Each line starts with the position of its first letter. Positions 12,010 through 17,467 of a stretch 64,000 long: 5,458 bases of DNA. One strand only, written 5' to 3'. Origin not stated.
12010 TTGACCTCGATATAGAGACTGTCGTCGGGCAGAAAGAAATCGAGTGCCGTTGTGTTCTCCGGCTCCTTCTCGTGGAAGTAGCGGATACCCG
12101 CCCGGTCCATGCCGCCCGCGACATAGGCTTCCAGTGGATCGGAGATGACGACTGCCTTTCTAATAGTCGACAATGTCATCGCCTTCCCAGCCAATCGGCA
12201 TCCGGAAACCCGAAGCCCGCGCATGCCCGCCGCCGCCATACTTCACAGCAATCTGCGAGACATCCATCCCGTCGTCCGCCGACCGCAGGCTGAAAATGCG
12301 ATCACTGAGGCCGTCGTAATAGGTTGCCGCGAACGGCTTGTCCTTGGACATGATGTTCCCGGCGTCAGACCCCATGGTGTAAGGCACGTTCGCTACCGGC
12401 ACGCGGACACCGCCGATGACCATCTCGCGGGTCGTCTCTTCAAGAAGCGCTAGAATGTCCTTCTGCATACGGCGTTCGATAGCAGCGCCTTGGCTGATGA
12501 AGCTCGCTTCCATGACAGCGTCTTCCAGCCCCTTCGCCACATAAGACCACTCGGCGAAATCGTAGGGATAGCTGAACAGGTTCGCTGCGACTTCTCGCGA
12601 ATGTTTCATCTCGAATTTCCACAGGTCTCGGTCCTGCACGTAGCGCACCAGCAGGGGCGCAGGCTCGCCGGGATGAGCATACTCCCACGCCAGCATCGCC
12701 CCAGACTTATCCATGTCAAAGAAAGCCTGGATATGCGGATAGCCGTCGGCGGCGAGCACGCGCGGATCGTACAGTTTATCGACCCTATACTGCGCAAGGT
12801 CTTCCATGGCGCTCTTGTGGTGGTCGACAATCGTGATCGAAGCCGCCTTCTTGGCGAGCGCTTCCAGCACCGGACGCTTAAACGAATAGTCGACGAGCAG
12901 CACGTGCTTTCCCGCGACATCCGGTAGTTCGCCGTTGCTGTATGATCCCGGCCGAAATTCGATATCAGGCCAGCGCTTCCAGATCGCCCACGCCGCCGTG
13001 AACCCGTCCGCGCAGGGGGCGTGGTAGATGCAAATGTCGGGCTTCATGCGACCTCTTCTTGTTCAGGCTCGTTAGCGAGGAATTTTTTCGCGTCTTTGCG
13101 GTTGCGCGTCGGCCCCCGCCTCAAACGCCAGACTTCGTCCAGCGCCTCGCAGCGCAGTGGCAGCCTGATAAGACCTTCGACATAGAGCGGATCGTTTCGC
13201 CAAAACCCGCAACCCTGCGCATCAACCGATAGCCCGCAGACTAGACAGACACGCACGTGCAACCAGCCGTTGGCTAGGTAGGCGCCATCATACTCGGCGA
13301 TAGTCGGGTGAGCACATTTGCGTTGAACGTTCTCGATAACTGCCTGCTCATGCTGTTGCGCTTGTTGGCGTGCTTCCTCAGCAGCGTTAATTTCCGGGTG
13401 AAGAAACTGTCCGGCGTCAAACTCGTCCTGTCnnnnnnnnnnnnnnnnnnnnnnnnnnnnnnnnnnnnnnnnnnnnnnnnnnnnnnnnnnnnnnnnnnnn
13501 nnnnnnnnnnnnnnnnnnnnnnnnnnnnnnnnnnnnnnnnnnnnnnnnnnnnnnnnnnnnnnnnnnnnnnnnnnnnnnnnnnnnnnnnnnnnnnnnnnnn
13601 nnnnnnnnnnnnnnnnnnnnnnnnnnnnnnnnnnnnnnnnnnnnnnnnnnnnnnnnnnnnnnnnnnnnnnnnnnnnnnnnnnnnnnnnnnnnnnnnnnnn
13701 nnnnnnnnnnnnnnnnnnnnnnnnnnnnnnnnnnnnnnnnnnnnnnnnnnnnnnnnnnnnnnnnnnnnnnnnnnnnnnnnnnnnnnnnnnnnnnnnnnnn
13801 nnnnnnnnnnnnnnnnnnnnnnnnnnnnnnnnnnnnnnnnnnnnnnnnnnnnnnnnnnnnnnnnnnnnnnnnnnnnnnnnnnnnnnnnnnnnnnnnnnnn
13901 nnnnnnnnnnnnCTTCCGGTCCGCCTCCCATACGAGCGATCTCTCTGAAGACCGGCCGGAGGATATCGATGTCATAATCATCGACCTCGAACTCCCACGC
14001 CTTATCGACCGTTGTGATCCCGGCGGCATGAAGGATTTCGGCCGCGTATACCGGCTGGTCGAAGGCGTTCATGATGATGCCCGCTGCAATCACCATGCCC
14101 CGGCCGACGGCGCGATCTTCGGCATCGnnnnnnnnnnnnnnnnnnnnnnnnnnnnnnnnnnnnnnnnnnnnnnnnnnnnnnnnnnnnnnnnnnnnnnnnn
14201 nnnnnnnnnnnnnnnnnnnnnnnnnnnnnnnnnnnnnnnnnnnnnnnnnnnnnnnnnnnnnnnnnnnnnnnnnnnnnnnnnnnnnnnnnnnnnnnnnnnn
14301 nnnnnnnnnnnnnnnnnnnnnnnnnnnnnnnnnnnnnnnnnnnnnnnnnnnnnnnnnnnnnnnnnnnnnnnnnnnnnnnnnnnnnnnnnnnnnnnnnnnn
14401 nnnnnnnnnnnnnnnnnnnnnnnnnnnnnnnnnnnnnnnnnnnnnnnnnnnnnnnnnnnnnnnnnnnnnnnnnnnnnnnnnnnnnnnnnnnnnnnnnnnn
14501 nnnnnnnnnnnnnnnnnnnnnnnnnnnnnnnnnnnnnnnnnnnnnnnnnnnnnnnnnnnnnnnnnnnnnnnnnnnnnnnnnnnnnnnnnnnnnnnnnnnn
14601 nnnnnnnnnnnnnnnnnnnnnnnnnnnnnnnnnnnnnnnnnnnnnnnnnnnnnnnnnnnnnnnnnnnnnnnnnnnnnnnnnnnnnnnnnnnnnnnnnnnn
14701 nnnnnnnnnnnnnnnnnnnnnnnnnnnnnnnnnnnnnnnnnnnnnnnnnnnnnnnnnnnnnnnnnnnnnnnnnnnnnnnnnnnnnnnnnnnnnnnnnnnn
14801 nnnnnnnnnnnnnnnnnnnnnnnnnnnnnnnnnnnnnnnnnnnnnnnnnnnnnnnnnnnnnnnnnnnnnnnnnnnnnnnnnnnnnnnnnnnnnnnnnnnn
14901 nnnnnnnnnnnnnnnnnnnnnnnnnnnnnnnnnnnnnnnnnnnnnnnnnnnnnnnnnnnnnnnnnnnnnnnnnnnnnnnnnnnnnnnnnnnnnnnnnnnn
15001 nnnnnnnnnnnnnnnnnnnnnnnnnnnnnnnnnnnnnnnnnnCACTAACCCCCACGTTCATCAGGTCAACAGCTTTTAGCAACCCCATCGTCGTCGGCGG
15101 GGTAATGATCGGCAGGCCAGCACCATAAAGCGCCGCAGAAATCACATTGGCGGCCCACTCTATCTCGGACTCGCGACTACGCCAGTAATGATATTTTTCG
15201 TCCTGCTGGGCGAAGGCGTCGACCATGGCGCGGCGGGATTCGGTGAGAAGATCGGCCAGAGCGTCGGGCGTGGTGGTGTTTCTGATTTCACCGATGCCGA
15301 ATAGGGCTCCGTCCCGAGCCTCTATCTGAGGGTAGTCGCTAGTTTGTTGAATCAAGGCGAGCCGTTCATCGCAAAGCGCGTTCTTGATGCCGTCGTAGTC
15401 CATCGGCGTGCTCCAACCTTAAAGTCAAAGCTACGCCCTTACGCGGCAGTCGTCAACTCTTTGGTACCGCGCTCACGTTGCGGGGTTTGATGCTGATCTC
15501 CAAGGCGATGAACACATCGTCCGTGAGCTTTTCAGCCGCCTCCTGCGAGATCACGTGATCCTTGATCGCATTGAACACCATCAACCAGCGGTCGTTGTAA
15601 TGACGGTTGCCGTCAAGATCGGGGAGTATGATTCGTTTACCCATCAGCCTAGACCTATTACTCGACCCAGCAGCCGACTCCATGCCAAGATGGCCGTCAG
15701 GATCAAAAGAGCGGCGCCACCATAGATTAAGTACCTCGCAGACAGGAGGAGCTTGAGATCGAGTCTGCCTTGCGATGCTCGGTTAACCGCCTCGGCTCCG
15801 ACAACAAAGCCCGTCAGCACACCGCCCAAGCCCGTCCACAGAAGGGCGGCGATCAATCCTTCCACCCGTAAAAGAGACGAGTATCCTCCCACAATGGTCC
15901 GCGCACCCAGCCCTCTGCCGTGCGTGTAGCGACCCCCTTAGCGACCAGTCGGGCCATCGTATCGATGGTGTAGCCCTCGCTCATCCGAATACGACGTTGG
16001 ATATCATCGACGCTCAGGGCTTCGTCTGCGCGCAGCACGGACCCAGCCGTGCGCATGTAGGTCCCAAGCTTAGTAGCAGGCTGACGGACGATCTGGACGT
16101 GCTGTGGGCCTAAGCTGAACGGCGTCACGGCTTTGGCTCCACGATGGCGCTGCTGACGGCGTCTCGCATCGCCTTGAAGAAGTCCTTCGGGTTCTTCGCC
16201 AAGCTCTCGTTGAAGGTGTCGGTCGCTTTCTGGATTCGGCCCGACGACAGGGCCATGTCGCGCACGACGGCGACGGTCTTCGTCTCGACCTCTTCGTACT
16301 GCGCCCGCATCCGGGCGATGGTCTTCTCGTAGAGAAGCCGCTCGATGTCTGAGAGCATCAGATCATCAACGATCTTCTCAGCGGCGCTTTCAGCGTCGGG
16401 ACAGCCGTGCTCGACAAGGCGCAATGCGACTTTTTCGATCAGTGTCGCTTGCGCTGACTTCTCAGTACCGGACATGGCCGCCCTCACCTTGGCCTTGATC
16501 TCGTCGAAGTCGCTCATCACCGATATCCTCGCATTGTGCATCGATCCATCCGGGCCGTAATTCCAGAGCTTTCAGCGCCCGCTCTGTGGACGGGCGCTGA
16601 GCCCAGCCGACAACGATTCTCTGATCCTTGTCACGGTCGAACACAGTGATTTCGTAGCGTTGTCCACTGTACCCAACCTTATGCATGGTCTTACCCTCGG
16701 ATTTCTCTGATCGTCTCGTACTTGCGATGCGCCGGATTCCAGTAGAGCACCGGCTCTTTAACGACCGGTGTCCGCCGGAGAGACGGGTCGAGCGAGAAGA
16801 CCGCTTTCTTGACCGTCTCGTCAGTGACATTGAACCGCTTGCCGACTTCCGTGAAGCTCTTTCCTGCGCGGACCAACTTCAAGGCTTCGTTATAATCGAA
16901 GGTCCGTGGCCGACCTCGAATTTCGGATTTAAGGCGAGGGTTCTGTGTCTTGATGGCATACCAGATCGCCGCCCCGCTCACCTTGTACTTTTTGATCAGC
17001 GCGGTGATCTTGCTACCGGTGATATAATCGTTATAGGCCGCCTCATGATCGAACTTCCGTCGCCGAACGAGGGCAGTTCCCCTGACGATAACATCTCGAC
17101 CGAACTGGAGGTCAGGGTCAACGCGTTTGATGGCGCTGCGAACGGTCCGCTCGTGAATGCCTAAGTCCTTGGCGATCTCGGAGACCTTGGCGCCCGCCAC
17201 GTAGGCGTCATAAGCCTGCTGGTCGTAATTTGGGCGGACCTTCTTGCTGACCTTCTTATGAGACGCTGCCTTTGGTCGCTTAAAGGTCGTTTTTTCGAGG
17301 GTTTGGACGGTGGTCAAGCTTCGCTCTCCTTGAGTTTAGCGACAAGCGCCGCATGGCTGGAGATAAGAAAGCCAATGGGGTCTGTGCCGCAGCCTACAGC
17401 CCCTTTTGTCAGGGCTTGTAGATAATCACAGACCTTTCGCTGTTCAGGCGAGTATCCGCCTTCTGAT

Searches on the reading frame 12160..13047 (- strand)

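Call 9: search_protein_families(library=phrogs, proteins=[window:12160-13047:-], max_evalue=0.001)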
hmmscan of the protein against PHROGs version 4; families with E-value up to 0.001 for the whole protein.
window:12160-13047:- (295 aa): 1 family
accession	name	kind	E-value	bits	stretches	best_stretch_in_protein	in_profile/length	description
phrog_4771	-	other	2.6e-99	333.7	1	1-293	15-293/363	DHH phosphoesterase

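Call 10: search_protein_families(library=pfam, proteins=[window:12160-13047:-], max_evalue=0.001)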
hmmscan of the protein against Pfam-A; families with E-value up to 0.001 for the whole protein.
window:12160-13047:- (295 aa): 0 families

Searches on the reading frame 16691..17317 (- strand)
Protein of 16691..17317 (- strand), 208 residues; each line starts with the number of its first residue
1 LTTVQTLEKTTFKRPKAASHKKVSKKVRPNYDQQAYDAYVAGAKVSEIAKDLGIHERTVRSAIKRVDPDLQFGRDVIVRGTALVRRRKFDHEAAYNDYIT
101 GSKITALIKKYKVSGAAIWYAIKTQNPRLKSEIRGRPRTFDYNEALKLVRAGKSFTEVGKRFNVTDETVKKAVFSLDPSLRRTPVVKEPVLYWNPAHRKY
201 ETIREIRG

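Call 6: search_protein_families(library=pfam, proteins=[window:16691-17317:-], max_evalue=0.01)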
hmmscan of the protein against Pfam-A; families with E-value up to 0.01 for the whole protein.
window:16691-17317:- (208 aa): 18 families
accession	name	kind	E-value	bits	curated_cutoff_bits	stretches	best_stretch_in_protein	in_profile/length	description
PF13384.12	HTH_23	-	8.9e-10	38.5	24.6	1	40-65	15-40/50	Homeodomain-like domain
PF08281.18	Sigma70_r4_2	-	4.3e-08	33.1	25.7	1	38-65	21-49/54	Sigma-70, region 4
PF13518.12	HTH_28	-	1.1e-06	29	25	0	38-65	8-35/52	Helix-turn-helix domain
PF13542.12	HTH_Tnp_ISL3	-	1.7e-06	27.8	27.4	0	145-170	20-44/51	Helix-turn-helix domain of transposase family ISL3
PF02796.21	HTH_7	-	1.8e-06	28.4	23.8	1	135-171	1-40/45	Helix-turn-helix domain of resolvase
PF08279.18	HTH_11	-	3.3e-06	27.3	25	0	45-65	18-38/55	HTH domain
PF04545.22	Sigma70_r4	-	6.7e-06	26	24.1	0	39-65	17-43/50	Sigma-70, region 4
PF08765.17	Mor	-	8e-06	26.3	24.9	0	94-127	65-97/107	Mor transcription activator family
PF13551.12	HTH_29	-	2.6e-05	24.7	28.1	1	35-66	4-36/64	Winged helix-turn helix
PF00196.25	GerE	-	4.2e-05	23.5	23.5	0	40-65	15-40/57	Bacterial regulatory proteins, luxR family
PF13730.12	HTH_36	-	0.00073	19.7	25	1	38-65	24-48/55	Helix-turn-helix domain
PF10975.14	DUF2802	-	0.00077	20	33.5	0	123-166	14-57/68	Protein of unknown function (DUF2802)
PF14493.12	HTH_40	-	0.0011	19.6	27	0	33-61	3-31/89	Helix-turn-helix domain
PF13404.12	HTH_AsnC-type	-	0.0055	16.9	27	0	44-65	19-40/42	AsnC-type helix-turn-helix domain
PF13936.12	HTH_38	-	0.0062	16.7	27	0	144-170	12-38/44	Helix-turn-helix domain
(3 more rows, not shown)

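Call 23: find_related_loci(query=window:16691-17317:-, collection=viral_contigs, flank=10000)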
Query window:16691-17317:- (208 aa) in viral_contigs; peptide patterns used: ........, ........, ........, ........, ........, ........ (x = any residue, [..] = any of these).
21 stretches matched a pattern, but none encodes a relative of the query by tblastn (E <= 1e-3).

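Call 103: search_protein_families(library=phrogs, proteins=[window:16691-17317:-], max_evalue=0.001)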
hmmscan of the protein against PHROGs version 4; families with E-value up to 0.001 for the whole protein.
window:16691-17317:- (208 aa): 13 families
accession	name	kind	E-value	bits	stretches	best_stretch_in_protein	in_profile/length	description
phrog_645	-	DNA, RNA and nucleotide metabolism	2.7e-06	28.7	0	32-66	27-62/196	Rnase E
phrog_836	-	transcription regulation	4.2e-06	27.9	0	28-68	82-122/133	late transcriptional activator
phrog_1303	-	DNA, RNA and nucleotide metabolism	1.7e-05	25.7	1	18-126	18-122/184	DNA binding protein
phrog_664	-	DNA, RNA and nucleotide metabolism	6.4e-05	23.9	0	41-66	99-124/210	DNA binding protein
phrog_4151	-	DNA, RNA and nucleotide metabolism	7.5e-05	23.6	0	33-65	11-43/154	DNA binding protein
phrog_3282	-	transcription regulation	0.00013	22.8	0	46-66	66-86/158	sigma factor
phrog_4494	-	unknown function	0.00014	23.3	0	42-130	18-103/109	-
phrog_125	-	DNA, RNA and nucleotide metabolism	0.00016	22.3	0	16-65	151-202/254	DNA invertase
phrog_532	-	transcription regulation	0.00021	22.4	0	95-126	88-118/132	late transcriptional activator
phrog_20467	-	DNA, RNA and nucleotide metabolism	0.00022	22.1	0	41-66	77-102/112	HNH endonuclease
phrog_3855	-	DNA, RNA and nucleotide metabolism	0.00039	21.8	0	27-65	64-102/115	HTH DNA binding protein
phrog_8446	-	DNA, RNA and nucleotide metabolism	0.00068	20.4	0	109-177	36-97/211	HNH endonuclease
phrog_151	-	integration and excision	0.00074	19.2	0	7-71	107-173/582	transposase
